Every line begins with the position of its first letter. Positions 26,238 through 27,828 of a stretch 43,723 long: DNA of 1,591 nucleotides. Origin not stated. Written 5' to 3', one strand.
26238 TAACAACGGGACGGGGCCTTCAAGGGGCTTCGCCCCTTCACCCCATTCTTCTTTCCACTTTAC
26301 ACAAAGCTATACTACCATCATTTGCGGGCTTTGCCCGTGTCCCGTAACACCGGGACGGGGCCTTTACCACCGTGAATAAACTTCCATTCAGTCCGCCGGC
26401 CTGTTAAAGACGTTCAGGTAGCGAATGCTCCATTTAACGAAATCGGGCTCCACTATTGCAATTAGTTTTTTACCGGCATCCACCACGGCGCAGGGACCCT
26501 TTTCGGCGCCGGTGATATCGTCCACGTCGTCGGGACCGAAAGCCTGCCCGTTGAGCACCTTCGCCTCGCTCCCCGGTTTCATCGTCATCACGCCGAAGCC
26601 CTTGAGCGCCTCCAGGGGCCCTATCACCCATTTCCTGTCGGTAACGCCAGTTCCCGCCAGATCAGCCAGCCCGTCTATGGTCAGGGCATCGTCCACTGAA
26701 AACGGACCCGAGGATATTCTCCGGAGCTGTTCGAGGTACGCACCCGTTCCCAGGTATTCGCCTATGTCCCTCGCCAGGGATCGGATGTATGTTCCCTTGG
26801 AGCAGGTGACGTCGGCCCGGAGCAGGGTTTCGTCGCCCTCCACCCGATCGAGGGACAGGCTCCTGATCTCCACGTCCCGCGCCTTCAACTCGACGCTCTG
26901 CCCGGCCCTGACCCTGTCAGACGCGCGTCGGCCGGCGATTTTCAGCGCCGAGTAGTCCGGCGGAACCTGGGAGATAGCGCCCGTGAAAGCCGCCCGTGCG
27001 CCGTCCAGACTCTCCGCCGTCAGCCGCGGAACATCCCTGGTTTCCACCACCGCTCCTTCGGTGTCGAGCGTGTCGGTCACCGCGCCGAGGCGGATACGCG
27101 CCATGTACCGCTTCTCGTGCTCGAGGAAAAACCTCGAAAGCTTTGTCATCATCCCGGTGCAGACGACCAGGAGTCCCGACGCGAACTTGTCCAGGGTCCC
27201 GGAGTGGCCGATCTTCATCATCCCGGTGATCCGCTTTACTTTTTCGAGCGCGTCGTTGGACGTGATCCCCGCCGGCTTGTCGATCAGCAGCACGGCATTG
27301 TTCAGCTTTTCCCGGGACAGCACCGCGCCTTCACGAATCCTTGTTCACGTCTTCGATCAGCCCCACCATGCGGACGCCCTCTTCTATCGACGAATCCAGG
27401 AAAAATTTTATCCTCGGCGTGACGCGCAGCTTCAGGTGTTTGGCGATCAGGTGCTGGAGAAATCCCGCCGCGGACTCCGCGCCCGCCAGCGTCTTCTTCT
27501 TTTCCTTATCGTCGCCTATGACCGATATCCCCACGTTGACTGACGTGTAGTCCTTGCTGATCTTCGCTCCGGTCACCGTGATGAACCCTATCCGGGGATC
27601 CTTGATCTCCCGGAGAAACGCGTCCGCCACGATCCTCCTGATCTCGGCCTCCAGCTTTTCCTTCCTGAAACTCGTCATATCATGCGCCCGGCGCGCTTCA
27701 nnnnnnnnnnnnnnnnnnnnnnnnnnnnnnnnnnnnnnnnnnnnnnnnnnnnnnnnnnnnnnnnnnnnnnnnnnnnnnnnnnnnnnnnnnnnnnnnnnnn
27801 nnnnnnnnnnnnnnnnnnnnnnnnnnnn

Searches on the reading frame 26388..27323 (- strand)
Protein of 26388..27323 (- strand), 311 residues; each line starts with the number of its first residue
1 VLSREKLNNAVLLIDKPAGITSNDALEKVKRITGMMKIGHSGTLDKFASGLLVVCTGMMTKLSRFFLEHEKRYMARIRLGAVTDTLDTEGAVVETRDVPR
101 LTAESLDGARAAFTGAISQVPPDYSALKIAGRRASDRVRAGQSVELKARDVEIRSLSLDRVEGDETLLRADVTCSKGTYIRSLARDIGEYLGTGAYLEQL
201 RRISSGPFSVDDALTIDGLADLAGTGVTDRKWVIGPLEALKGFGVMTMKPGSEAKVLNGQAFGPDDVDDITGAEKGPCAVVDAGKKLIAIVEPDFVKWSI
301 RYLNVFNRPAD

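Call 65: search_protein_families(library=pfam, proteins=[window:26388-27323:-], max_evalue=0.00001)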
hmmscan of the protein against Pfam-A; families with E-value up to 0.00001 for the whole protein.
window:26388-27323:- (311 aa): 2 families
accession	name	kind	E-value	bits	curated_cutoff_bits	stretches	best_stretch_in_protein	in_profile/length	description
PF01509.24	TruB_N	-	4.8e-47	160.5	27.3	1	30-180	1-149/149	TruB family pseudouridylate synthase (N terminal domain)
PF16198.10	TruB_C_2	-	1.3e-12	48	29.3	1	181-223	1-43/66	tRNA pseudouridylate synthase B C-terminal domain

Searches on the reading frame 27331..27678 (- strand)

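Call 65: search_protein_families(library=pfam, proteins=[window:27331-27678:-], max_evalue=0.00001)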
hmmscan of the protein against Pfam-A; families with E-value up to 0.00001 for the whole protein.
window:27331-27678:- (115 aa): 1 family
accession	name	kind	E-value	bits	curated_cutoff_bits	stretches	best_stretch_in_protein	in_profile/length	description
PF02033.23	RBFA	-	2e-28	99.2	34.7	1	5-107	1-104/105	Ribosome-binding factor A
